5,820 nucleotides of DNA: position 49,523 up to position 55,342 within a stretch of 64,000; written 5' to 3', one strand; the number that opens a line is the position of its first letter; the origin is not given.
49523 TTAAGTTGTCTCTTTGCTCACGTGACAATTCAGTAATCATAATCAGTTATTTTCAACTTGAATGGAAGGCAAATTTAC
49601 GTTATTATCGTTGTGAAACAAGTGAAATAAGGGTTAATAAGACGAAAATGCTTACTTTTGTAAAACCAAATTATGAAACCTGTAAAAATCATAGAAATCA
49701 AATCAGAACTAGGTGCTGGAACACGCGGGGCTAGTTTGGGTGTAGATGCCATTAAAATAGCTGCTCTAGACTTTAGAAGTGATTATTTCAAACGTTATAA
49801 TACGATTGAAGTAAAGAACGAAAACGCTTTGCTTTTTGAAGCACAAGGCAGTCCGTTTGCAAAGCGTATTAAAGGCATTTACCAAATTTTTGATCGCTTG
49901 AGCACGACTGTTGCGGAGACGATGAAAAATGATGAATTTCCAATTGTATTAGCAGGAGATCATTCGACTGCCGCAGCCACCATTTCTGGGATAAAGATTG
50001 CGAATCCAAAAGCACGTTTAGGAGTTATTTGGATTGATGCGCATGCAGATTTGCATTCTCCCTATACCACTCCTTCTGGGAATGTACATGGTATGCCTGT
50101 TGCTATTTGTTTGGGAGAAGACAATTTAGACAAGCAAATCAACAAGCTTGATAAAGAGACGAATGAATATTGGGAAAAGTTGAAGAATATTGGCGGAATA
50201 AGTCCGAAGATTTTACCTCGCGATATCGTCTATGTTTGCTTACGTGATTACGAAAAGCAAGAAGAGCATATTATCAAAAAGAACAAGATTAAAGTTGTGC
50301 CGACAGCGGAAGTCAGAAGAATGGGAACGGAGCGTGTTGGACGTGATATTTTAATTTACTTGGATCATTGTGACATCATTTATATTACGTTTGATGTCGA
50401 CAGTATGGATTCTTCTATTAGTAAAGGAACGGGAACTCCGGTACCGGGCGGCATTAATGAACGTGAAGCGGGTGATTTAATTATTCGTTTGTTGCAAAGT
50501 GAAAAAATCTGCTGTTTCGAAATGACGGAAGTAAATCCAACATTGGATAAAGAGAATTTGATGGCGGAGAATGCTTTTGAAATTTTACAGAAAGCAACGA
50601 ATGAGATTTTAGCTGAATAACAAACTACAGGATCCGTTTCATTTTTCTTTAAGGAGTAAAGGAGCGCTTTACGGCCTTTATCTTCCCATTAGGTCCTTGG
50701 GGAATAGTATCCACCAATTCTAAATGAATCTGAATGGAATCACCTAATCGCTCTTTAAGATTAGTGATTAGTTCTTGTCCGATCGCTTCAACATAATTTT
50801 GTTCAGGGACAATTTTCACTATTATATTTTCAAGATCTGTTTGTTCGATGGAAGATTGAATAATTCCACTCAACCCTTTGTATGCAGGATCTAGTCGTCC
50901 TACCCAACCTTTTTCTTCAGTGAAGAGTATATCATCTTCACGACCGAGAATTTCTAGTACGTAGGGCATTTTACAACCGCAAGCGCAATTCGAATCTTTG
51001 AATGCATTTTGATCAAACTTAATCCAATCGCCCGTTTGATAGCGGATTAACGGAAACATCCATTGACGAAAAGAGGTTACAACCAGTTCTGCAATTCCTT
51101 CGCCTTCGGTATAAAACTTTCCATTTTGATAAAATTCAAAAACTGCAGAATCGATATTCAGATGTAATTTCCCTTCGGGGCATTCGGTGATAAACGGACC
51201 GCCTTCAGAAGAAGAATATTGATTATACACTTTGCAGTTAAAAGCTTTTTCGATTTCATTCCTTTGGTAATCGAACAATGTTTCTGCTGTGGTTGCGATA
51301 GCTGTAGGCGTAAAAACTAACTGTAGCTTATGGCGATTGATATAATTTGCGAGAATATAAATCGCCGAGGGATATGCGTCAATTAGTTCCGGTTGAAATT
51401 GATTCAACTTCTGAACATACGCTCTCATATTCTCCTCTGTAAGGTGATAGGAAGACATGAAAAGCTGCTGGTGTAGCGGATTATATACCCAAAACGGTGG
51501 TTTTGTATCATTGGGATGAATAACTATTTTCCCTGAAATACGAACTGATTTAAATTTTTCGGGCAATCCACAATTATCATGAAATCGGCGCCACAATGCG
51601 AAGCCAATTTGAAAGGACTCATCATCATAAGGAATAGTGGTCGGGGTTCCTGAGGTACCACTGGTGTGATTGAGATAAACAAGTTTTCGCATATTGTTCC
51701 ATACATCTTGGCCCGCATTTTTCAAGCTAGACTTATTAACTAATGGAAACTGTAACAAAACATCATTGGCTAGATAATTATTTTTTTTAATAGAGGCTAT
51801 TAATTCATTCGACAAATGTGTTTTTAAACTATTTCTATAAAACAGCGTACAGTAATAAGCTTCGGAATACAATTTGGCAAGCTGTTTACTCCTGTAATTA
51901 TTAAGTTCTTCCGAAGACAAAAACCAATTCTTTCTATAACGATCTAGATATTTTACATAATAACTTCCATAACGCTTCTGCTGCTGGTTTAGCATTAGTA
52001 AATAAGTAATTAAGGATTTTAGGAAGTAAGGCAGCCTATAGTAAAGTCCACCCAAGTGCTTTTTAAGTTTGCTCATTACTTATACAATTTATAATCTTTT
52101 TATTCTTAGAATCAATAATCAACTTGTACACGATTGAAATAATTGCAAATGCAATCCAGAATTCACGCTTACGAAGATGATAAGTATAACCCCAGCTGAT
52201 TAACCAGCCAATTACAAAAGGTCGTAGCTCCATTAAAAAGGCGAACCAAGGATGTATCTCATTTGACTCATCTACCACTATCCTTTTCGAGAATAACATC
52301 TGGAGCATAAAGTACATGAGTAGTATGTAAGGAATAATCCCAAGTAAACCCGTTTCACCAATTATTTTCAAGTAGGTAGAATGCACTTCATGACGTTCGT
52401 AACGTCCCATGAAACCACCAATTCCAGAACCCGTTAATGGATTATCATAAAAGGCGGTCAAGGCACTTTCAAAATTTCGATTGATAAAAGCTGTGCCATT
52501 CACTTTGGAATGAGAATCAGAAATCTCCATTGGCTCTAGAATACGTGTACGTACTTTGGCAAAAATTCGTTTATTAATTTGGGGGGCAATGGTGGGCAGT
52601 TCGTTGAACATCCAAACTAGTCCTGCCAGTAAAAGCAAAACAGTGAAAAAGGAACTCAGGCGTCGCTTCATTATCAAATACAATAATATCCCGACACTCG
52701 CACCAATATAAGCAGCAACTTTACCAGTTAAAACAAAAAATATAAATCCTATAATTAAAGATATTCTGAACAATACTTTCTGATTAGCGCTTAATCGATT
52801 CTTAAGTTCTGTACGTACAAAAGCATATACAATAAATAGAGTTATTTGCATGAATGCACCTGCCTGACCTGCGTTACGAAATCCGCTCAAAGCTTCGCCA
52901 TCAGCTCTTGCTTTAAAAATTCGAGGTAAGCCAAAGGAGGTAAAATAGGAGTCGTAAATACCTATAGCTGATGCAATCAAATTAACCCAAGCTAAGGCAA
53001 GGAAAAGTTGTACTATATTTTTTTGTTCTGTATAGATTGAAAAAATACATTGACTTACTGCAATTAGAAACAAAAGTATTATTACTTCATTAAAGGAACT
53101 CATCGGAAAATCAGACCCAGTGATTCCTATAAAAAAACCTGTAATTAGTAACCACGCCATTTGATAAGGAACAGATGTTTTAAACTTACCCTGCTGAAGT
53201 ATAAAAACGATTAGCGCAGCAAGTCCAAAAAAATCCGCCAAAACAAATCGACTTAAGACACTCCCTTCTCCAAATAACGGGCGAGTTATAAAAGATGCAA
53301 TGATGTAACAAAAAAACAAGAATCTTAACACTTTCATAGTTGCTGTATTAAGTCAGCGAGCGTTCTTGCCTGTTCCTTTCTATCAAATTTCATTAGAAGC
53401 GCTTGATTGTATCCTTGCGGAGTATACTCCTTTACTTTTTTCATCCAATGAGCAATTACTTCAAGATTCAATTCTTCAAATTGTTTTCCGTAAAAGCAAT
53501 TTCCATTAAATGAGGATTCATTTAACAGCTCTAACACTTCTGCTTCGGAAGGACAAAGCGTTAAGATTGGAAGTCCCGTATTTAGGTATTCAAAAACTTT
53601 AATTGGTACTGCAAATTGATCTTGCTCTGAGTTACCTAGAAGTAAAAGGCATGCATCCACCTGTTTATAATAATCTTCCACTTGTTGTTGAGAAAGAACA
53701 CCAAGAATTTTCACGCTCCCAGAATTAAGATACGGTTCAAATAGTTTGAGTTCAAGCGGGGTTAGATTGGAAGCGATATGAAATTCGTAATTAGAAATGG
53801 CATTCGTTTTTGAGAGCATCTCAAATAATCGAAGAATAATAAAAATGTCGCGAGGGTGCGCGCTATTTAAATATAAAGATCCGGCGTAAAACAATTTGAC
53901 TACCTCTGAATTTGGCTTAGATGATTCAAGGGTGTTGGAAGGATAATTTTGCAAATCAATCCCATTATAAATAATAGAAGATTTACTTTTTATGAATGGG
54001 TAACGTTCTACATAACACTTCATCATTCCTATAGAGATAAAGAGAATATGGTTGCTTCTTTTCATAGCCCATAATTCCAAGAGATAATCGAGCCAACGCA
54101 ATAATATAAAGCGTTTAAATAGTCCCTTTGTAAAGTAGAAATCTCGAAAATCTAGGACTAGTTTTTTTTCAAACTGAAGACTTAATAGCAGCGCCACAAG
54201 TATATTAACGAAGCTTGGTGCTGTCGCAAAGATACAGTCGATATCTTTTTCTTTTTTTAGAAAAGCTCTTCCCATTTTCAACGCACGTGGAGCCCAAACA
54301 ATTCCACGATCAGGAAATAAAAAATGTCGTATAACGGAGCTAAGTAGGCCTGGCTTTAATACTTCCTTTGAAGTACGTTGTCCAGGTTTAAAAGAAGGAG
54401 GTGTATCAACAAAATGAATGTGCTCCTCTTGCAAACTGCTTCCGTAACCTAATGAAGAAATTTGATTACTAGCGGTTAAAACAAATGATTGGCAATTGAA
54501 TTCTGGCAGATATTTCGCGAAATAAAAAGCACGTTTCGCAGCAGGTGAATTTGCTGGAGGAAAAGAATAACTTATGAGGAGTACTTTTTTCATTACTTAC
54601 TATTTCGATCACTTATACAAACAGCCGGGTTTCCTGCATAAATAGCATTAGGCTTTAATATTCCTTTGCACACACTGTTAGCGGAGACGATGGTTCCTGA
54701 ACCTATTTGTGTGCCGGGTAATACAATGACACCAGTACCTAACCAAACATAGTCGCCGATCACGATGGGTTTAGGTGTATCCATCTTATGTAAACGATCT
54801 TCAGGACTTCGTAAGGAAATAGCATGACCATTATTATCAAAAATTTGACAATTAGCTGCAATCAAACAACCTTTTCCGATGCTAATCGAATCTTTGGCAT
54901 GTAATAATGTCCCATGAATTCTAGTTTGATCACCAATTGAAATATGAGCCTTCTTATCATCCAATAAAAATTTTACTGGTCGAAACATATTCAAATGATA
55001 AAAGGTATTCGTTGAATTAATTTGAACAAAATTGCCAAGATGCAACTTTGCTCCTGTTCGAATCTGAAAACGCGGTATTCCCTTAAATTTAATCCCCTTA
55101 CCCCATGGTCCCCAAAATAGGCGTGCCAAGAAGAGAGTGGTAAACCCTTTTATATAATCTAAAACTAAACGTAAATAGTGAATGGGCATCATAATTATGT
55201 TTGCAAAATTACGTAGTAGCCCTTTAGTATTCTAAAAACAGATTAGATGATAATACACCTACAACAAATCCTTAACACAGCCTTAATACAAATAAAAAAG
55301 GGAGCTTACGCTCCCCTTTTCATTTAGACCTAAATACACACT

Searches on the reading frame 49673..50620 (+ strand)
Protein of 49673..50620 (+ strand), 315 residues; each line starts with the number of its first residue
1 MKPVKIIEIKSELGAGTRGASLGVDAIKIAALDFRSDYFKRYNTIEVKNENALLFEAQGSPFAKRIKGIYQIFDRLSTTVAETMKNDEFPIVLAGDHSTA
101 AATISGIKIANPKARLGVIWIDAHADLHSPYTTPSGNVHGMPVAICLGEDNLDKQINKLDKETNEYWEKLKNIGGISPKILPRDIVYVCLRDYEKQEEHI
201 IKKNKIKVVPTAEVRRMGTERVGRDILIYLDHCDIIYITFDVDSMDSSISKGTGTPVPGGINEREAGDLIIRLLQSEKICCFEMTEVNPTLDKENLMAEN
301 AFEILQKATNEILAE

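Call 20: search_protein_families(library=pfam, proteins=[window:49673-50620:+], max_evalue=0.0001)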
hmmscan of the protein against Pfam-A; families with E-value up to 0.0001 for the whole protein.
window:49673-50620:+ (315 aa): 1 family
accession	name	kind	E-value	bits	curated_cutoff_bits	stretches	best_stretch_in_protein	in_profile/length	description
PF00491.26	Arginase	-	9.9e-53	179.8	22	1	6-307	5-276/280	Arginase family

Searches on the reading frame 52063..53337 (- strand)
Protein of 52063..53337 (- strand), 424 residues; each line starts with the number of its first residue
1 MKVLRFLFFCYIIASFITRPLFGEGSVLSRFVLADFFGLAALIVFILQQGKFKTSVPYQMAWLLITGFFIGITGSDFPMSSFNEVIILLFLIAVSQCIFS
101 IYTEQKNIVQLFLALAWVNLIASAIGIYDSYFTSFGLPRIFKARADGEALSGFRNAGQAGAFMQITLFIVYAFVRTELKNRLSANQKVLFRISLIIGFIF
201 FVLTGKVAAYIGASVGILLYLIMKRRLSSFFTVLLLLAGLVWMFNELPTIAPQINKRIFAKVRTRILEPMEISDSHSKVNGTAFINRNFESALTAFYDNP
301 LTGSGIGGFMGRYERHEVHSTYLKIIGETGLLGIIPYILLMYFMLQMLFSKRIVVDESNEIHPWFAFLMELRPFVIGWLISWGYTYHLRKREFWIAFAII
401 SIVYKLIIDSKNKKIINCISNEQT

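Call 20: search_protein_families(library=pfam, proteins=[window:52063-53337:-], max_evalue=0.0001)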
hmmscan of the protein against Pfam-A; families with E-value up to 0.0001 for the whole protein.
window:52063-53337:- (424 aa): 1 family
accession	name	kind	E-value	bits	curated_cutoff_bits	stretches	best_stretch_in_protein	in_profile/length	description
PF04932.20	Wzy_C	-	1.1e-07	32.2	31.7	1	193-337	2-148/149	O-Antigen ligase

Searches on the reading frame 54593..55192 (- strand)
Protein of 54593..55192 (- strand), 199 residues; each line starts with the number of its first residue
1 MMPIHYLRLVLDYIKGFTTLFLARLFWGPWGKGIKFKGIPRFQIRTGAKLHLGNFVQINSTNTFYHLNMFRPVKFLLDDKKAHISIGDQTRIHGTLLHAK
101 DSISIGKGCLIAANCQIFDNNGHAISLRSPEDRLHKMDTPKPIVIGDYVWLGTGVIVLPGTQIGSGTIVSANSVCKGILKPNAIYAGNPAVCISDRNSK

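Call 20: search_protein_families(library=pfam, proteins=[window:54593-55192:-], max_evalue=0.0001)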
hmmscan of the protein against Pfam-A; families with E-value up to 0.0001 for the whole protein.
window:54593-55192:- (199 aa): 2 families
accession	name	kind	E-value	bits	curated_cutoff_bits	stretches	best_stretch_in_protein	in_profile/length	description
PF00132.30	Hexapep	-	7e-11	41.8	27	1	143-177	2-36/36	Bacterial transferase hexapeptide (six repeats)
PF14602.12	Hexapep_2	-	9.2e-05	22.5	27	0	142-174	1-31/34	Hexapeptide repeat of succinyl-transferase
